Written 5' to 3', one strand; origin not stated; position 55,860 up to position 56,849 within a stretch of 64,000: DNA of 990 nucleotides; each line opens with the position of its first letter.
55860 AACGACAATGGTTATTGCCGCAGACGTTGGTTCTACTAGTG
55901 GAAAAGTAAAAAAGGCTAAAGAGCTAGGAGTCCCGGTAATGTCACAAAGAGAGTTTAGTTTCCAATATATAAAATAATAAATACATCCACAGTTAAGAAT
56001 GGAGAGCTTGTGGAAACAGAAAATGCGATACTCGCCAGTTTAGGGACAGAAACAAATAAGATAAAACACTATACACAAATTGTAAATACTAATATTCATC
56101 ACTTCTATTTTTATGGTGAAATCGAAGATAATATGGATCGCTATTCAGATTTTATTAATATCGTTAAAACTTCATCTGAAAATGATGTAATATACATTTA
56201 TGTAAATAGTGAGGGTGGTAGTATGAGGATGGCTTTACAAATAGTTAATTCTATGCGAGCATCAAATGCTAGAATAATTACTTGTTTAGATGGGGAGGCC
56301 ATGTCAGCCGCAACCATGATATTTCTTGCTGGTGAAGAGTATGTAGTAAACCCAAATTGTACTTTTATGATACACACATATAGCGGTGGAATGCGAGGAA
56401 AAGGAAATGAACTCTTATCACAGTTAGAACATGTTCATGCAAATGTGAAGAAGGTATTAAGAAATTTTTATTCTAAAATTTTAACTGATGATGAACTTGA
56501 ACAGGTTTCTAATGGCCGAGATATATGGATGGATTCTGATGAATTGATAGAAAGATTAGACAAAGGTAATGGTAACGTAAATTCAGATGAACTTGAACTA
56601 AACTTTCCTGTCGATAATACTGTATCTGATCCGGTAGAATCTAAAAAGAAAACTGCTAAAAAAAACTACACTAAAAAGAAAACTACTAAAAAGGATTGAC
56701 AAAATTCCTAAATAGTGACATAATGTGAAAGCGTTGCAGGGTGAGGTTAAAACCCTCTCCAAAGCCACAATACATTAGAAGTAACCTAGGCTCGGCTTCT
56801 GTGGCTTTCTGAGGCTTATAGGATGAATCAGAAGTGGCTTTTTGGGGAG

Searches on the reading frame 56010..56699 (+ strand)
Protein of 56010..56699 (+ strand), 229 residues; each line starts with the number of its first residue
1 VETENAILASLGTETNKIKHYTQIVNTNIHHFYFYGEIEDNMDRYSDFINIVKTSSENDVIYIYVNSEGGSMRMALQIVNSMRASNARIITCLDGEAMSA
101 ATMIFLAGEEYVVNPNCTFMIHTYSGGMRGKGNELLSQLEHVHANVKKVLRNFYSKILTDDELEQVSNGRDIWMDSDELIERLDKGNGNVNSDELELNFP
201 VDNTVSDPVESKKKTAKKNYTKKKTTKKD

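Call 7: search_protein_families(library=pfam, proteins=[window:56010-56699:+], max_evalue=0.01)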
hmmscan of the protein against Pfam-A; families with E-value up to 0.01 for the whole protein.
window:56010-56699:+ (229 aa): 3 families
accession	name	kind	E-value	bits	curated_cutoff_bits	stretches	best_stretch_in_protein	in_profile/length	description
PF00574.28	CLP_protease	-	2.5e-21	76.8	20.2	1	32-179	19-169/182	Clp protease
PF25145.1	NfeD1b_N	-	2.3e-06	27.7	40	1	55-118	28-91/189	NfeD1b, N-terminal domain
PF01972.22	SDH_protease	-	0.0023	17.4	31.3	1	48-117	81-150/286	ClpP-like SDH-type serine proteinase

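Call 8: search_protein_families(library=phrogs, proteins=[window:56010-56699:+], max_evalue=0.001)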
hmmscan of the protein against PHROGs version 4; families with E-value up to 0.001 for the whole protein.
window:56010-56699:+ (229 aa): 13 families
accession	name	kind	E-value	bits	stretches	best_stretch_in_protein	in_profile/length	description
phrog_1827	-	other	1.3e-53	182.3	1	14-190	9-184/202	ATP-dependent protease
phrog_5410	-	other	6.4e-38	131.7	1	20-184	19-181/323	ATP-dependent protease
phrog_94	-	head and packaging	1e-24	89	1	16-181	65-242/622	head maturation protease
phrog_1684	-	head and packaging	1.3e-22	81.6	1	57-187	72-202/284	head maturation protease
phrog_2976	-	head and packaging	1.4e-21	78.7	1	26-181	13-174/394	head maturation protease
phrog_133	-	head and packaging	5.7e-16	59.3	1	30-181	20-171/668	head maturation protease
phrog_26628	-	head and packaging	2.6e-11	44.4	1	50-182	58-191/290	head maturation protease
phrog_3348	-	unknown function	8.9e-11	42.7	1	32-167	40-177/386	-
phrog_33547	-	unknown function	5.8e-08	33.1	1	56-157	27-126/357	-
phrog_53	-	head and packaging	9.3e-08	32.7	1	57-128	116-196/583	head maturation protease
phrog_11747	-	unknown function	1.3e-07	32.1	1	41-114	45-119/290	-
phrog_30575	-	unknown function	1.7e-07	32.3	1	33-112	38-113/198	-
phrog_23753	-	head and packaging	5.8e-06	27.1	1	46-165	31-149/298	head maturation protease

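Call 16: find_related_loci(query=window:56010-56699:+, collection=viral_contigs, flank=3000)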
Query window:56010-56699:+ (229 aa) in viral_contigs; peptide patterns used: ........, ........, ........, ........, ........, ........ (x = any residue, [..] = any of these).
334 stretches matched a pattern; 298 encode a relative of the query (tblastn E <= 1e-3); the best 80 are kept; 80 distinct loci.
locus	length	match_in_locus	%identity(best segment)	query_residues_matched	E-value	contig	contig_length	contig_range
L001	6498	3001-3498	46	17-183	1e-51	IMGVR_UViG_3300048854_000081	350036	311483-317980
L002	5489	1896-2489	38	21-218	6e-43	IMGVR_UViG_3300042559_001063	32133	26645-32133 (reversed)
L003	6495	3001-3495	43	18-183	1e-42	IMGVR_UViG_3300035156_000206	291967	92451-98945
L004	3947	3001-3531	38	8-185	3e-42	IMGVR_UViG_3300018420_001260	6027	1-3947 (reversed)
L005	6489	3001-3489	41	21-184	1e-41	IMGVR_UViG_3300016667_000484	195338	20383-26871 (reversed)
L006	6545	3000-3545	37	2-184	1e-41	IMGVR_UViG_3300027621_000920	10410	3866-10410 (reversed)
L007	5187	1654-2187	39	19-198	6e-41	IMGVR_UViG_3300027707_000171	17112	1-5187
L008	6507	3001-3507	38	16-185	6e-41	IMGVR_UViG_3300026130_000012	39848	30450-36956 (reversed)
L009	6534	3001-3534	39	19-198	6e-41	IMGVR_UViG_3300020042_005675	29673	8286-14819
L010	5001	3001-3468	43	27-183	2e-40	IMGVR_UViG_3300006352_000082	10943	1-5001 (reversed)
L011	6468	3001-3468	43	27-183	2e-40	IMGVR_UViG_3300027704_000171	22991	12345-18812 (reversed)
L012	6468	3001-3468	43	27-183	2e-40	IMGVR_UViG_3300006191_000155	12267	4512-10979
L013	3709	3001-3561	39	7-194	4e-40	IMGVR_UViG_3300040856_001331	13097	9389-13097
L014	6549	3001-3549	39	15-196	3e-40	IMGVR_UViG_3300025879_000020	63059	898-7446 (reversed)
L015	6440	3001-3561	39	7-194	4e-40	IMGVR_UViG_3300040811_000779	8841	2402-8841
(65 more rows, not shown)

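Call 26: find_encoding_contigs(protein=window:56010-56699:+, flank=3000, max_places=6)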
Protein window:56010-56699:+ (229 aa): 1 contig read that carries it; 1 place shown.
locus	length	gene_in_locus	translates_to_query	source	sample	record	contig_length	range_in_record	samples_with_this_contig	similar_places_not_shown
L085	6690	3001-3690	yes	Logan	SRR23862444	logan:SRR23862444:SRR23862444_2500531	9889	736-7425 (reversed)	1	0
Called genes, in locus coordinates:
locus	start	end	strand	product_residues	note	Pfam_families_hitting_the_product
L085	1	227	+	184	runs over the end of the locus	PF00186:DHFR_1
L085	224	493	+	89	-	-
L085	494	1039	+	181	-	PF23474:Acb1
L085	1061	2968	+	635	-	PF01653:DNA_ligase_aden, PF03120:OB_DNA_ligase, PF00533:BRCT, PF12738:PTCB-BRCT (weak)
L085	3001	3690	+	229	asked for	PF00574:CLP_protease, PF25145:NfeD1b_N (faint)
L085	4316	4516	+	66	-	-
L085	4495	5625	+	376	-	-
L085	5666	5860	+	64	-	-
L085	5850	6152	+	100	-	-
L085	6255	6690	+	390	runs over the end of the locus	?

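Call 42: find_homologous_proteins(query=window:56010-56699:+, max_evalue=1e-20)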
Query window:56010-56699:+ (229 aa): 61 proteins with E <= 1e-20 among 520 candidates.
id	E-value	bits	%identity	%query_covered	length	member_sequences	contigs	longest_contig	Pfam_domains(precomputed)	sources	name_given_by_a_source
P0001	1.0e-146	504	100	100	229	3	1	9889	PF00574.29,PF25145.2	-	-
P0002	3.2e-123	427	86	92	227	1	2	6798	PF00574.29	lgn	-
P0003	1.0e-121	422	85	92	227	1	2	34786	PF00574.29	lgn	-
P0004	4.5e-121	420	84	92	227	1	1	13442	PF00574.29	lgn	-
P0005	1.8e-112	392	78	92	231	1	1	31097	PF00574.29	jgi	-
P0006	2.0e-105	369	81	84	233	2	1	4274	PF00574.29,PF25145.2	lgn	-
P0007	1.3e-88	314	69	84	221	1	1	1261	PF00574.29,PF25145.2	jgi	-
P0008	2.5e-83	297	63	98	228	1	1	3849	PF00574.29,PF25145.2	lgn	-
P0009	1.4e-80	288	61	93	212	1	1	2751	PF00574.29,PF25145.2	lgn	-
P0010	5.8e-77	276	58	89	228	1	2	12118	PF00574.29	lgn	-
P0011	3.5e-76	273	59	84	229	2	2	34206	PF00574.29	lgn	-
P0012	7.6e-76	272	58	87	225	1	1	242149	PF00574.29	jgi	jgi:ATP-dependent Clp protease, protease subunit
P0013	2.3e-75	271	60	83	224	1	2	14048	PF00574.29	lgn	-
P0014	3.5e-75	270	65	79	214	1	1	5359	PF00574.29,PF25145.2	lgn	-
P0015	2.2e-74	267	57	93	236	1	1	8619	PF00574.29,PF25145.2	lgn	-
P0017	4.6e-72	260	57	82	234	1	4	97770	PF00574.29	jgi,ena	-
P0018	9.6e-72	259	55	86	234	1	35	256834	PF00574.29,PF25145.2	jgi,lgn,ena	-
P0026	4.7e-68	247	59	74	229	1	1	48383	PF00574.29,PF25145.2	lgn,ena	-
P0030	1.0e-63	233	59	74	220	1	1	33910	PF00574.29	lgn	-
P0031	3.4e-49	185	51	74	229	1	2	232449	PF00574.29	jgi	jgi:ATP-dependent Clp protease, protease subunit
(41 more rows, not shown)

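Call 44: find_encoding_contigs(protein=P0003, flank=3000, max_places=1)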
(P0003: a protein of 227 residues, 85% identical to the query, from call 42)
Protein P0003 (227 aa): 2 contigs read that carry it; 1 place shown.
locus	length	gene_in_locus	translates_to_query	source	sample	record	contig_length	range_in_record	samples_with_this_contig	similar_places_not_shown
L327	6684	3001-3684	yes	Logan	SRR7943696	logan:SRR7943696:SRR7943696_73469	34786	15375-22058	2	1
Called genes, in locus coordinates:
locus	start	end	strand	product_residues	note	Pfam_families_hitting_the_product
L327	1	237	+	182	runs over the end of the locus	PF00186:DHFR_1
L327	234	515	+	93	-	-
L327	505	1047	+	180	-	PF23474:Acb1, PF13563:2_5_RNA_ligase2 (weak)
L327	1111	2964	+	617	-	PF01653:DNA_ligase_aden, PF03120:OB_DNA_ligase, PF00533:BRCT, PF12738:PTCB-BRCT (weak)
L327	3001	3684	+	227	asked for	PF00574:CLP_protease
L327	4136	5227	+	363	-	-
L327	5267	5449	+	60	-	-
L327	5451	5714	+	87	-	-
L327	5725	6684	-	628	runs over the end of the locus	-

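Call 45: find_encoding_contigs(protein=P0004, flank=3000, max_places=1)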
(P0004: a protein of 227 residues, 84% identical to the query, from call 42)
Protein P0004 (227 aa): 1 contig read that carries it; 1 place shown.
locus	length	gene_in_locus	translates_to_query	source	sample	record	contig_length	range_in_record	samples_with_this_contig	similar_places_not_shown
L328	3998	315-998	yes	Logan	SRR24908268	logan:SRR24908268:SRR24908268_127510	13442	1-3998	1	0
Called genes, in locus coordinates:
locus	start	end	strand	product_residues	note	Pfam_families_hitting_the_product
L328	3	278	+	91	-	?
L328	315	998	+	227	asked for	PF00574:CLP_protease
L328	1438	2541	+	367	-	-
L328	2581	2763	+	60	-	-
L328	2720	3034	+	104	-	-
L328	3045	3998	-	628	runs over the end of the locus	-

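Call 46: find_encoding_contigs(protein=P0005, flank=3000, max_places=1)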
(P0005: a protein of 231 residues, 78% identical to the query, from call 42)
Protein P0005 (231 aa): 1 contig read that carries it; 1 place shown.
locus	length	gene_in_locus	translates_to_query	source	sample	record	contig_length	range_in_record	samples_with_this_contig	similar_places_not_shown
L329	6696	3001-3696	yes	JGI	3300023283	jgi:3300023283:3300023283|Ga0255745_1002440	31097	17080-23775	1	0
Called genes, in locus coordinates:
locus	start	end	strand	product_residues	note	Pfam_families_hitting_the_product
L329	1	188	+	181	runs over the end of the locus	PF00186:DHFR_1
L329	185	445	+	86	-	-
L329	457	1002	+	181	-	PF23474:Acb1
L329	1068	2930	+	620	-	PF01653:DNA_ligase_aden, PF03120:OB_DNA_ligase, PF12738:PTCB-BRCT (faint), PF00533:BRCT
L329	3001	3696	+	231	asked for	PF00574:CLP_protease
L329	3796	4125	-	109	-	-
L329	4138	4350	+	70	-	-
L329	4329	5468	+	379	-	-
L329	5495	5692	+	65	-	-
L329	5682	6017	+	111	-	-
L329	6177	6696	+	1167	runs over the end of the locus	PF01833:TIG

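Call 47: find_encoding_contigs(protein=P0011, flank=3000, max_places=1)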
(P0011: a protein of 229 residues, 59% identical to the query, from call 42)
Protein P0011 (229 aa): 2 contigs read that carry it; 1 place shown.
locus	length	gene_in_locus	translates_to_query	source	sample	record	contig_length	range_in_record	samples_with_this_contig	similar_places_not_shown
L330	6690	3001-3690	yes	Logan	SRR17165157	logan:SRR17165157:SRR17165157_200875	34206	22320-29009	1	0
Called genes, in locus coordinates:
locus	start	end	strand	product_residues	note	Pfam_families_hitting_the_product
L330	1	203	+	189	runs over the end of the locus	PF00186:DHFR_1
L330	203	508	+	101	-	-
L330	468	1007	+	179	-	PF23474:Acb1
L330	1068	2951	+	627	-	PF01653:DNA_ligase_aden, PF09414:RNA_ligase (weak), PF03120:OB_DNA_ligase, PF00533:BRCT, PF12738:PTCB-BRCT (weak)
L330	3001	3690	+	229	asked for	PF00574:CLP_protease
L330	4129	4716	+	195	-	PF01786:AOX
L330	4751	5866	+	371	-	-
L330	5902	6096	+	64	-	-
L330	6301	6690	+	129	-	-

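Call 48: find_encoding_contigs(protein=P0012, flank=3000, max_places=1)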
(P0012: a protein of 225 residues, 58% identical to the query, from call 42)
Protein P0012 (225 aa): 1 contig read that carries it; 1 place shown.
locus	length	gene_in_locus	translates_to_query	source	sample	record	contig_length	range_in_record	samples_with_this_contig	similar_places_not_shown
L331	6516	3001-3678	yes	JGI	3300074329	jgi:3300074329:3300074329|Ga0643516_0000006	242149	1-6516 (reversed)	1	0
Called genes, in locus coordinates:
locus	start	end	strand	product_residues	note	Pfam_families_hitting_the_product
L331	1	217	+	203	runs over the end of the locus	PF00186:DHFR_1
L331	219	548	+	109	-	-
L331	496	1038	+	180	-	PF23474:Acb1, PF13563:2_5_RNA_ligase2 (weak)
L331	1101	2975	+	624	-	PF01653:DNA_ligase_aden, PF03120:OB_DNA_ligase, PF00533:BRCT, PF12738:PTCB-BRCT (weak)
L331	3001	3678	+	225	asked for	PF00574:CLP_protease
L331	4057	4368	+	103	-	-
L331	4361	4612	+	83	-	-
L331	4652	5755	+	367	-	-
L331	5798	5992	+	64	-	-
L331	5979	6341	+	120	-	-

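Call 53: find_encoding_contigs(protein=P0018, flank=3000, max_places=4)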
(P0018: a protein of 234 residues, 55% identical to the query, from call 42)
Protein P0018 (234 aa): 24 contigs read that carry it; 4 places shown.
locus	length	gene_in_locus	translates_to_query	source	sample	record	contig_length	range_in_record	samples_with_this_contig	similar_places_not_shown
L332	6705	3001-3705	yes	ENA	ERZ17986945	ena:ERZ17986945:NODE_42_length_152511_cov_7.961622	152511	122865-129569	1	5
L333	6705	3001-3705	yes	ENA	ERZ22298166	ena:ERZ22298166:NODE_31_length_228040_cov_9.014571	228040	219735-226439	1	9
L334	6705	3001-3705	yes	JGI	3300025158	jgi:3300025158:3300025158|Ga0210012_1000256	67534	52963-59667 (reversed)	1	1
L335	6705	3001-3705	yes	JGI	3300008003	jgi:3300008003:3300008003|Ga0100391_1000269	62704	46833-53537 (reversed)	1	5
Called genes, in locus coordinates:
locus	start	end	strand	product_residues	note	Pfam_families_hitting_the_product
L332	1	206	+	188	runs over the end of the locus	PF00186:DHFR_1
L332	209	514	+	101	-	-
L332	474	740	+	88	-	PF23474:Acb1 (weak)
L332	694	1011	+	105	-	PF23474:Acb1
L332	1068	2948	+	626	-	PF01653:DNA_ligase_aden, PF03120:OB_DNA_ligase, PF00533:BRCT, PF12738:PTCB-BRCT (weak)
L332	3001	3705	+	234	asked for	PF00574:CLP_protease, PF25145:NfeD1b_N (weak)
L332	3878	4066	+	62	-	-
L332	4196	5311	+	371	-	-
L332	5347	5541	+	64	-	-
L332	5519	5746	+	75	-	-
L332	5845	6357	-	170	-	-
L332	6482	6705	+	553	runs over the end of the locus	-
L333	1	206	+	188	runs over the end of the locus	PF00186:DHFR_1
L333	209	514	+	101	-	-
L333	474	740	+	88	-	PF23474:Acb1 (weak)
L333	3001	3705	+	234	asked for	PF00574:CLP_protease, PF25145:NfeD1b_N (weak)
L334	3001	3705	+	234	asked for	PF00574:CLP_protease, PF25145:NfeD1b_N (weak)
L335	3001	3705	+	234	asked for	PF00574:CLP_protease, PF25145:NfeD1b_N (weak)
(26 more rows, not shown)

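Call 54: find_encoding_contigs(protein=P0017, flank=3000, max_places=2)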
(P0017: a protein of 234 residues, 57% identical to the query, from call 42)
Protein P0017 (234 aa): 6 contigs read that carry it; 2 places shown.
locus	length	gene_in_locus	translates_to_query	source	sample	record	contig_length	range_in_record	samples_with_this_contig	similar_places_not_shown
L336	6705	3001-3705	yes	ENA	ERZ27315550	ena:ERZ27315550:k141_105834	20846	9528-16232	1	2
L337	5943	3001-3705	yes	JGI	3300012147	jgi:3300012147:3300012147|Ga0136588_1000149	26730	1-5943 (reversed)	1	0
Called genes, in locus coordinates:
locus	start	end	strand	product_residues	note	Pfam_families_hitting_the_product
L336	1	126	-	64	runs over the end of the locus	-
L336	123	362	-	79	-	-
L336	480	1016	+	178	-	PF23474:Acb1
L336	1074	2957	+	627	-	PF01653:DNA_ligase_aden, PF03120:OB_DNA_ligase, PF00533:BRCT, PF12738:PTCB-BRCT (weak)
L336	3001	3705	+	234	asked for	PF00574:CLP_protease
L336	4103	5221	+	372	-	-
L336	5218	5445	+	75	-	-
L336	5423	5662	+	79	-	-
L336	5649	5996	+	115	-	-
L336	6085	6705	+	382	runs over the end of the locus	-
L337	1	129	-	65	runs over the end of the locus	-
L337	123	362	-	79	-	-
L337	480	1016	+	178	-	PF23474:Acb1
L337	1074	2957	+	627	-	PF01653:DNA_ligase_aden, PF03120:OB_DNA_ligase, PF00533:BRCT, PF12738:PTCB-BRCT (weak)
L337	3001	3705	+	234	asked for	PF00574:CLP_protease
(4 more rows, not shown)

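Call 55: find_encoding_contigs(protein=P0026, flank=3000, max_places=1)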
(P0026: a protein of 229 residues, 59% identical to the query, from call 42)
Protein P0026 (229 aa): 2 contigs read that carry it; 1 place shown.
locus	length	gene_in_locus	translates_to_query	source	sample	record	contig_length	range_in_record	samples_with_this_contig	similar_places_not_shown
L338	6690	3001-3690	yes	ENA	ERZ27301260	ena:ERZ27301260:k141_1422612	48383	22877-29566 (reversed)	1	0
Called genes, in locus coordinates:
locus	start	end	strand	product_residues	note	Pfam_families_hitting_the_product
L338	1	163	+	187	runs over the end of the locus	PF00186:DHFR_1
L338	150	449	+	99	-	-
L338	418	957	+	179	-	PF23474:Acb1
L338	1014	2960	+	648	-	PF22745:Nlig-Ia (weak), PF01653:DNA_ligase_aden, PF03120:OB_DNA_ligase, PF00533:BRCT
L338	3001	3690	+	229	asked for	PF00574:CLP_protease, PF25145:NfeD1b_N (weak)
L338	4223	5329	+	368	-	-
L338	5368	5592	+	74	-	-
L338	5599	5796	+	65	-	-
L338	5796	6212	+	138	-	-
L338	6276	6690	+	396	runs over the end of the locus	-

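Call 56: find_encoding_contigs(protein=P0030, flank=3000, max_places=1)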
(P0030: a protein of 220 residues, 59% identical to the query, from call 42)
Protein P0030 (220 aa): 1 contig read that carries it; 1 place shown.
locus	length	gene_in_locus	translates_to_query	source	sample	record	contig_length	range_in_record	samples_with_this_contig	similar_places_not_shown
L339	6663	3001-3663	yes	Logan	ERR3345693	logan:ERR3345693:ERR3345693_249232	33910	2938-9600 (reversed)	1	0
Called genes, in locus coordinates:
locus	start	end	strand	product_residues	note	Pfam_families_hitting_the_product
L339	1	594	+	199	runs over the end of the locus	PF01844:HNH, PF13395:HNH_4, PF14279:HNH_5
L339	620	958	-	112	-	-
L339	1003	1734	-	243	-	PF13245:AAA_19 (faint), PF02562:PhoH, PF13604:AAA_30 (faint)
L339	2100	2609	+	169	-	PF00186:DHFR_1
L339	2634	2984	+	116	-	-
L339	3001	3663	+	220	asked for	PF00574:CLP_protease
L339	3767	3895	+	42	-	-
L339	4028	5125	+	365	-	-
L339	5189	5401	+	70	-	-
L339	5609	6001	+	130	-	-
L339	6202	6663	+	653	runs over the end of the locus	-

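Call 57: find_encoding_contigs(protein=P0010, flank=3000, max_places=1)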
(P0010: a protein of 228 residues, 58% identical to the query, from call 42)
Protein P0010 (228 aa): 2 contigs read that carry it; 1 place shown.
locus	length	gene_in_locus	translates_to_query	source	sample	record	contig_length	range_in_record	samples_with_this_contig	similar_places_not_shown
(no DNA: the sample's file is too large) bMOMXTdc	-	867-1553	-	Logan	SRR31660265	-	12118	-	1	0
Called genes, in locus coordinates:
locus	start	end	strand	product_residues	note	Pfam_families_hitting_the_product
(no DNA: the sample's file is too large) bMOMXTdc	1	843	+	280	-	?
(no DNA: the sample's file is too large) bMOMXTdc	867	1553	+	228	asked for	PF00574:CLP_protease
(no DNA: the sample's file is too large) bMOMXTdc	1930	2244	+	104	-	-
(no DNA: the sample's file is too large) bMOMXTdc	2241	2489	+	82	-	-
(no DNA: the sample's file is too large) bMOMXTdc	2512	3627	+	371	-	-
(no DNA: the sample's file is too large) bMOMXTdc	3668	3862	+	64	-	-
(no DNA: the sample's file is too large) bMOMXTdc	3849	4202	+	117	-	-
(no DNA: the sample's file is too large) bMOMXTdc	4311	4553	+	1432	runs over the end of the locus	PF13540:RCC1_2 (faint), PF00415:RCC1 (faint), PF25390:WD40_RLD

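Call 58: find_encoding_contigs(protein=P0031, flank=3000, max_places=1)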
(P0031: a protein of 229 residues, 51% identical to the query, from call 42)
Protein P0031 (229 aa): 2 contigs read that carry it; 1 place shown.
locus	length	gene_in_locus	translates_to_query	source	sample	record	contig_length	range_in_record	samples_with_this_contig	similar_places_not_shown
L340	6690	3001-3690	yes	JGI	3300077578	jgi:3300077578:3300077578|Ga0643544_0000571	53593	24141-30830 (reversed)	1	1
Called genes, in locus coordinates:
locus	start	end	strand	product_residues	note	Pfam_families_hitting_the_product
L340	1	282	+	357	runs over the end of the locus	PF13439:Glyco_transf_4, PF00534:Glycos_transf_1, PF13692:Glyco_trans_1_4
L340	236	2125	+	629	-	PF01653:DNA_ligase_aden, PF03120:OB_DNA_ligase, PF00533:BRCT, PF12738:PTCB-BRCT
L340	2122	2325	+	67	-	-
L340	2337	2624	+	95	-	-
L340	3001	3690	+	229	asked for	PF00574:CLP_protease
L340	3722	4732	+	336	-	-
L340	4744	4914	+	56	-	-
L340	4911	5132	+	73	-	-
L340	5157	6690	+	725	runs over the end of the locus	-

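Call 74: search_solved_structures(query=window:56010-56699:+, max_evalue=0.00001, show_alignments=2)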
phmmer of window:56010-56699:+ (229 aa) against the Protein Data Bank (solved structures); distinct sequences matched with E-value up to 0.00001: 87 (the best 60 are shown).
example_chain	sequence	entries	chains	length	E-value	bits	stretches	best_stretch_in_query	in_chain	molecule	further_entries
1y7o_A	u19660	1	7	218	5.9e-11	45.4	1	33-181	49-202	ATP-dependent Clp protease proteolytic subunit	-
9was_A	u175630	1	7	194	1.4e-10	44.2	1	51-168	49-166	ATP-dependent Clp protease proteolytic subunit, mitochondrial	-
6hwm_A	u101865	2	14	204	1.4e-10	44.2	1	55-181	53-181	ATP-dependent Clp protease proteolytic subunit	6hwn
7m1l_A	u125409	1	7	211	1.6e-10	43.9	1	36-182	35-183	ATP-dependent Clp protease proteolytic subunit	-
9kuf_A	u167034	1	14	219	1.8e-10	43.8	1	51-174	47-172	ATP-dependent Clp protease proteolytic subunit, mitochondrial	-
8ylb_A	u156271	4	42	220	1.8e-10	43.8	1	51-174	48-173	ATP-dependent Clp protease proteolytic subunit, mitochondrial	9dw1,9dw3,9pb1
6bba_A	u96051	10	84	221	1.8e-10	43.8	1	51-174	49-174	ATP-dependent Clp protease proteolytic subunit, mitochondrial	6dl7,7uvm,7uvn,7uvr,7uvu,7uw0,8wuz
7vp9_A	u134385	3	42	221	1.8e-10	43.8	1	51-174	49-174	ATP-dependent Clp protease proteolytic subunit, mitochondrial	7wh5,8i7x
8hgk_A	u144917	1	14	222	1.8e-10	43.8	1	51-174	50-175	ATP-dependent Clp protease proteolytic subunit, mitochondrial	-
8w7c_A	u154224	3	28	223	1.9e-10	43.7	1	51-174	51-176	ATP-dependent Clp protease proteolytic subunit, mitochondrial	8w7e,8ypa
9ndj_P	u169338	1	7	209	1.9e-10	43.7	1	36-181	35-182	ATP-dependent Clp protease proteolytic subunit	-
1tg6_A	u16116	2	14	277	3.3e-10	42.9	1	51-168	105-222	Putative ATP-dependent Clp protease proteolytic subunit | ATP-dependent Clp protease proteolytic subunit, mitochondrial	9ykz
9dw0_H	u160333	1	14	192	3.4e-10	42.9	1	51-168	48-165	ATP-dependent Clp protease proteolytic subunit, mitochondrial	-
9pn7_A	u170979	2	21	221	3.4e-10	42.9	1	51-174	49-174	ATP-dependent Clp protease proteolytic subunit, mitochondrial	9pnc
3q7h_A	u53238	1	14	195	6e-10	42.1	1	32-181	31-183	ATP-dependent Clp protease proteolytic subunit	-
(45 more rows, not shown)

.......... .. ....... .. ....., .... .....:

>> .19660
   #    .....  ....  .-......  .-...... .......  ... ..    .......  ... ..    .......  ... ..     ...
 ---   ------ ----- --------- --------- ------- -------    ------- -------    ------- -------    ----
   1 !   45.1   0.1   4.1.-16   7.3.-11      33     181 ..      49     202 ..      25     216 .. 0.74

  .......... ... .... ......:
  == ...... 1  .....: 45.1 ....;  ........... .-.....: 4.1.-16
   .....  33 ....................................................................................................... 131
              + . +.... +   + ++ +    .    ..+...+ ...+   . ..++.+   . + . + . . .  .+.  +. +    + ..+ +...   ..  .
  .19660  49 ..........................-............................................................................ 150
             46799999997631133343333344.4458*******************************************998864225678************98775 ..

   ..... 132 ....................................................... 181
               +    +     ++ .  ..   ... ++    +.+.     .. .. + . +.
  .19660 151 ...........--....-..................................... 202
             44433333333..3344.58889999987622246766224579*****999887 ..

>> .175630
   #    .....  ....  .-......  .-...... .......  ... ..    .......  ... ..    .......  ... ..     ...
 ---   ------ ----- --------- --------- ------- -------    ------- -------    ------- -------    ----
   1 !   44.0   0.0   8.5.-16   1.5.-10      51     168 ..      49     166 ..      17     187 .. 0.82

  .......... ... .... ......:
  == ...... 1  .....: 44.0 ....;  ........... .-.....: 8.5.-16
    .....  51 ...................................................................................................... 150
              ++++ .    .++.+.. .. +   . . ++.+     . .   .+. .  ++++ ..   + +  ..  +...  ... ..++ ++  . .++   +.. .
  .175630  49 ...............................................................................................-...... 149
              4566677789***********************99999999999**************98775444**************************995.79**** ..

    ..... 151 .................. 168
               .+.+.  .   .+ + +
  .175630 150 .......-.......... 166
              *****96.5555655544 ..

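Call 75: search_protein_families(library=ncbifam, proteins=[window:56010-56699:+], max_evalue=0.001)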
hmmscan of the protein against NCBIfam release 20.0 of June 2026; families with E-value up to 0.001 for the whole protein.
window:56010-56699:+ (229 aa): 11 families
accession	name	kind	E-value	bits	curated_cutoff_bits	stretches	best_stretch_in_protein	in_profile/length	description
NF045542.1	Clp_rel_HeadMat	equivalog_domain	6.9e-23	81.4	120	1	32-181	3-158/165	head maturation protease, ClpP-related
NF045540.1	scaf_prot_MCP1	exception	1.2e-18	67.2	475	1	32-181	4-153/652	ClpP-like prohead protease/major capsid protein fusion protein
NF001368.0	PRK00277.1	subfamily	4.7e-16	59.3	249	1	34-178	37-184/203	ATP-dependent Clp protease proteolytic subunit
NF009205.0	PRK12553.1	subfamily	1.5e-14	54.1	228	1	34-179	42-192/211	ATP-dependent Clp protease proteolytic subunit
NF011089.0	PRK14512.1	equivalog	1.6e-12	47.6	251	1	33-179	32-181/200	ATP-dependent Clp protease proteolytic subunit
NF011090.0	PRK14513.1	equivalog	5.2e-11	42.8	347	1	53-175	52-176/201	ATP-dependent Clp protease proteolytic subunit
NF011091.0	PRK14514.1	equivalog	8e-11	42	361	1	58-180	84-208/221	ATP-dependent Clp endopeptidase proteolytic subunit ClpP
TIGR00493.1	clpP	equivalog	1.6e-10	41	308.6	1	51-178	50-179/192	ATP-dependent Clp endopeptidase proteolytic subunit ClpP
NF009203.0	PRK12551.1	equivalog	8.5e-09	35.4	359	1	41-181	38-180/196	ATP-dependent Clp protease proteolytic subunit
NF047768.1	Clp_like_SDH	equivalog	5e-05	22.9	250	1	46-117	66-137/260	SDH family Clp fold serine proteinase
NF009204.0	PRK12552.1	equivalog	0.00051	19.5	263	1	56-168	68-189/225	ATP-dependent Clp protease proteolytic subunit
